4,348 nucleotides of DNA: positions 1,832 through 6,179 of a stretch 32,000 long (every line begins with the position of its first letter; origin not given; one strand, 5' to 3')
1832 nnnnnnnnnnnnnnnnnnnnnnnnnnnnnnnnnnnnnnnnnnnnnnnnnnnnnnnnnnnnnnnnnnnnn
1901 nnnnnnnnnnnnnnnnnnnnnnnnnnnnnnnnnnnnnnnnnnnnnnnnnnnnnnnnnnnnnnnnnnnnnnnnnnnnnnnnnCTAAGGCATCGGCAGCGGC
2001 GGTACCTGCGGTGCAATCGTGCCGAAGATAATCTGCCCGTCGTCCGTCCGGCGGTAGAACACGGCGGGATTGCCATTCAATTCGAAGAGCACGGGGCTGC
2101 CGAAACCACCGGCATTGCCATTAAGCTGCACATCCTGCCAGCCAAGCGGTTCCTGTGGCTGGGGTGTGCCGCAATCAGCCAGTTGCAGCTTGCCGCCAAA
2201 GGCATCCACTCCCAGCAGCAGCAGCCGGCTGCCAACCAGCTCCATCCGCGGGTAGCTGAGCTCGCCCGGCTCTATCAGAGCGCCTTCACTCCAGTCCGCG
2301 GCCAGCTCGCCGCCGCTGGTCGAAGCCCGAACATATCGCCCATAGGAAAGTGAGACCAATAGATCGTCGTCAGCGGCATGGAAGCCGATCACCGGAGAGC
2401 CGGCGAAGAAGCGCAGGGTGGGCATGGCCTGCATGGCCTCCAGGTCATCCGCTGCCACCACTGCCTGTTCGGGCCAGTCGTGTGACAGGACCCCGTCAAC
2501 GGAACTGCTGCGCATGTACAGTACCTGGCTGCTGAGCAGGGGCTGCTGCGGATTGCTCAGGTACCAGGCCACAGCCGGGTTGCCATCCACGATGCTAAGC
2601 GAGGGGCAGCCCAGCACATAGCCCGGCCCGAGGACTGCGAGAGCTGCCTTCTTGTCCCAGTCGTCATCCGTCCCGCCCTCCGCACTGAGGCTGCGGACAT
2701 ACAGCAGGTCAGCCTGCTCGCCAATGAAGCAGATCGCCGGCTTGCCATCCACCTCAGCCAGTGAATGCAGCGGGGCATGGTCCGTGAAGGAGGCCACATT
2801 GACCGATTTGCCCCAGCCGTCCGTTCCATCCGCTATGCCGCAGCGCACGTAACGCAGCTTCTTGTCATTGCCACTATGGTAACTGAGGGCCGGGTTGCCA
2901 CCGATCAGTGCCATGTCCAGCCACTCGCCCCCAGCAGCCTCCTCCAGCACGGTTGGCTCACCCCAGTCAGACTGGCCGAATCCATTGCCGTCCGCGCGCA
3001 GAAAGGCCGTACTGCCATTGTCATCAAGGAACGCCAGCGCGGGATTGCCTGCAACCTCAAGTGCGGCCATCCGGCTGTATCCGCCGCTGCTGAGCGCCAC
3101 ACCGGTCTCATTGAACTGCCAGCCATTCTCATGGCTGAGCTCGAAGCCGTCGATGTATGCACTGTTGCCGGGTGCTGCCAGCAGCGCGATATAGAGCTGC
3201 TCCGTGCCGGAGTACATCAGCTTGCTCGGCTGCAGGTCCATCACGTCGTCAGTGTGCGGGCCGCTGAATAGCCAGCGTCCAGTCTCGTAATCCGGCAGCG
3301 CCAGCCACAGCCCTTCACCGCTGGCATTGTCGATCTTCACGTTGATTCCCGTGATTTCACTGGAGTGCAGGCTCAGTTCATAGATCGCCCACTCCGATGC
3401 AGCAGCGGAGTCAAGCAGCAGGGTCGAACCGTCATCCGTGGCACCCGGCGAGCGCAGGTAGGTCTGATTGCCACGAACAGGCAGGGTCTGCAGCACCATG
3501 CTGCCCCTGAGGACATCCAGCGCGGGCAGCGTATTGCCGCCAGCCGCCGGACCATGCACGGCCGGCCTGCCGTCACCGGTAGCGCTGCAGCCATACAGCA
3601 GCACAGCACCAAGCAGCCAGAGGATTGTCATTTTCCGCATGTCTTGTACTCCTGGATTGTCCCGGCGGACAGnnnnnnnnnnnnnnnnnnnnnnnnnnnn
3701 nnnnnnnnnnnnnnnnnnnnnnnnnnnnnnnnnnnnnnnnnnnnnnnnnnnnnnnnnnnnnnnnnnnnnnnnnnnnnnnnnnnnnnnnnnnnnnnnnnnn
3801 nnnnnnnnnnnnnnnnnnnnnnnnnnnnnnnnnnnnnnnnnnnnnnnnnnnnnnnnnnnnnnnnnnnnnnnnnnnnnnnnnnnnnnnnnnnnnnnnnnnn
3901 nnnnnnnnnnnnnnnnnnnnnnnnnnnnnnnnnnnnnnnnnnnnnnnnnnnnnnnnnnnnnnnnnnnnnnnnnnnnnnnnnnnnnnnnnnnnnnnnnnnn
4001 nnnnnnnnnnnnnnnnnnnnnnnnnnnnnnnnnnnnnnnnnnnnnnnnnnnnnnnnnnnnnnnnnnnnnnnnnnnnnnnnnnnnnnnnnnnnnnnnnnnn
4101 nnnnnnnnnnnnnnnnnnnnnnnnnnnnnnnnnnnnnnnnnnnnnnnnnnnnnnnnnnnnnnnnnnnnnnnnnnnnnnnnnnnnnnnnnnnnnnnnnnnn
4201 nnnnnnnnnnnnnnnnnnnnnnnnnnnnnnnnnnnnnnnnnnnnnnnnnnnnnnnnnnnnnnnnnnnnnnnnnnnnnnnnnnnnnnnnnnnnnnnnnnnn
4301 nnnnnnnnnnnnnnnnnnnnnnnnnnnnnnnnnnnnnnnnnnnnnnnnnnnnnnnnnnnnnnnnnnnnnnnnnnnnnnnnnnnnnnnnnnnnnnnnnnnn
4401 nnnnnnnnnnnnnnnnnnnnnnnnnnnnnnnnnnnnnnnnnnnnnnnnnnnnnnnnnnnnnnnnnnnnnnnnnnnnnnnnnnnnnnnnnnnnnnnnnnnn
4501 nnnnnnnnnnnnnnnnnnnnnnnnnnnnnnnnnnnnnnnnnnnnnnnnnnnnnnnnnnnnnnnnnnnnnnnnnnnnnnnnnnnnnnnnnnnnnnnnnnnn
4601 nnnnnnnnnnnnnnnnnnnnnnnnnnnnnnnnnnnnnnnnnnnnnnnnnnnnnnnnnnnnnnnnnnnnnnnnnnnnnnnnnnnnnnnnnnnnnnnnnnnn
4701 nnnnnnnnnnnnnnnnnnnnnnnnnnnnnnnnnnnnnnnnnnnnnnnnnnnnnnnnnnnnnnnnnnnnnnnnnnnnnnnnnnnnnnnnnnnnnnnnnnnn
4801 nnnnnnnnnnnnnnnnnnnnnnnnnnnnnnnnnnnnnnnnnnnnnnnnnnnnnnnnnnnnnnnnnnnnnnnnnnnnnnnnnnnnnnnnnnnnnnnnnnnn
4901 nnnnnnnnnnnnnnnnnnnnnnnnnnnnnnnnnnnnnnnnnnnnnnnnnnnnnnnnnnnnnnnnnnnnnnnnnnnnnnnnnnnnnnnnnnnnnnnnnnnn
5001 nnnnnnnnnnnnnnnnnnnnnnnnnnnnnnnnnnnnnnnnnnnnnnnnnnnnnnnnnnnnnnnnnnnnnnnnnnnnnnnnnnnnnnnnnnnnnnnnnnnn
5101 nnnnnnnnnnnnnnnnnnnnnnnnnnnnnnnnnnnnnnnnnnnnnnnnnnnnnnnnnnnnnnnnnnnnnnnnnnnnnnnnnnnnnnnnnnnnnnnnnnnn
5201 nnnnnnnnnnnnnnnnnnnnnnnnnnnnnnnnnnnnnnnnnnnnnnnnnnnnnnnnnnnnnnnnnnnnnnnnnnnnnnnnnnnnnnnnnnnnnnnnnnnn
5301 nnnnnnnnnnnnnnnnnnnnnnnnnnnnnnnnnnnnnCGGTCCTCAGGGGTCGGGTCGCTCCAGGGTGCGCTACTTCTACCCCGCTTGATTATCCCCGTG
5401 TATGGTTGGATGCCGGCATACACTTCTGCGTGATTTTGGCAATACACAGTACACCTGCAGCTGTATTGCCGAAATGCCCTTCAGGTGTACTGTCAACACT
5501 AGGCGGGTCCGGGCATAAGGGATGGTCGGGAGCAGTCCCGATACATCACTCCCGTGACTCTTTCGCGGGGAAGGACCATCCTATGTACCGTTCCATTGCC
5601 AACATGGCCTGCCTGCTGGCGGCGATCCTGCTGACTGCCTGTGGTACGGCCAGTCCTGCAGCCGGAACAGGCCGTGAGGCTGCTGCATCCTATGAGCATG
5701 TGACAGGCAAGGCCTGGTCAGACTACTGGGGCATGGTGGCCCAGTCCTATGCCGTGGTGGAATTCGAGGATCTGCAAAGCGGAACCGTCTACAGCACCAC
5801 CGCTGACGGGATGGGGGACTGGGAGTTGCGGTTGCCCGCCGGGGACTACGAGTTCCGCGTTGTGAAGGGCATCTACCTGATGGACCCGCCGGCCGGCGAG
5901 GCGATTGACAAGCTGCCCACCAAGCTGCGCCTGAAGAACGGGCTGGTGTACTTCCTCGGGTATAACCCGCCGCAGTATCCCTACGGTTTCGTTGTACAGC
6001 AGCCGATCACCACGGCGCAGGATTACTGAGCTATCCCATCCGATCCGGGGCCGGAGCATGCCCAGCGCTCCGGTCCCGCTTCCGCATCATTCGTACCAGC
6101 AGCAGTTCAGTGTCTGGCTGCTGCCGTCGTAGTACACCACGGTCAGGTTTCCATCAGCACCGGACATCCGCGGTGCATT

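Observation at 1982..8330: Expanded family of propeller lipoproteins sharing an uncharacterised N-terminal 'RW' domain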

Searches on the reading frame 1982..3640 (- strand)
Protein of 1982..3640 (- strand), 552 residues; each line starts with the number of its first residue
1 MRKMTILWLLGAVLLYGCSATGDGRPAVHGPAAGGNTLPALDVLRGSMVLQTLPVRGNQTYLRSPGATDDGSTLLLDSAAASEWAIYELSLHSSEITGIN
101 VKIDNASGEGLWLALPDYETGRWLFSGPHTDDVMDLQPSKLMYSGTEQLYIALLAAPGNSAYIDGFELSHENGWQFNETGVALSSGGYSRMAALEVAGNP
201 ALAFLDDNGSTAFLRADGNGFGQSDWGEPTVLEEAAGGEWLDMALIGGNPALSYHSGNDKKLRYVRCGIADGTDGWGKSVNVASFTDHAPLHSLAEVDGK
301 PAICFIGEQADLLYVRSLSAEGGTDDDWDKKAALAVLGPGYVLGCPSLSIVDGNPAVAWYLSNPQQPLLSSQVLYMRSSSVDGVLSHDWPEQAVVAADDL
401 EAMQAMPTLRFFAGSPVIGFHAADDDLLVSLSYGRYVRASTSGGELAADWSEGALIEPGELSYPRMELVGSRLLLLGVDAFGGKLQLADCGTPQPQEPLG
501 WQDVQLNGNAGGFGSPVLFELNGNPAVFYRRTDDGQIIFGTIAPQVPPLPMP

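Call 4: search_protein_families(library=pfam, proteins=[window:1982-3640:-], max_evalue=1)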
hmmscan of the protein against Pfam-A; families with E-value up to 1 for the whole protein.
window:1982-3640:- (552 aa): 0 families

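Call 5: search_protein_families(library=ncbifam, proteins=[window:1982-3640:-], max_evalue=1)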
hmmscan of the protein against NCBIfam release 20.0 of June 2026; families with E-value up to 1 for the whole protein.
window:1982-3640:- (552 aa): 0 families

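Call 8: search_solved_structures(query=window:1982-3640:-, max_evalue=10)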
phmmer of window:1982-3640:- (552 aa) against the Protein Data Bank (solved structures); distinct sequences matched with E-value up to 10: 0.

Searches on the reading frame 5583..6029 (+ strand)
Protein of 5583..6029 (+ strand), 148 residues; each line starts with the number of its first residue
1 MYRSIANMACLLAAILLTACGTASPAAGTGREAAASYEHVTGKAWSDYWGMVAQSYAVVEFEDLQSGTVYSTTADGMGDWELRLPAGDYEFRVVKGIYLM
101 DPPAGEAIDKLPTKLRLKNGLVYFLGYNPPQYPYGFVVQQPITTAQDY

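Call 16: search_protein_families(library=pfam, proteins=[window:5583-6029:+], max_evalue=0.1)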
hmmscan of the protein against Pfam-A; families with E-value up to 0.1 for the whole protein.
window:5583-6029:+ (148 aa): 1 family
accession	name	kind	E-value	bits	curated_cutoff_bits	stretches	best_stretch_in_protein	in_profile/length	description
PF13620.12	CarboxypepD_reg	-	0.00011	22.9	32.3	1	55-94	15-55/82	Carboxypeptidase regulatory-like domain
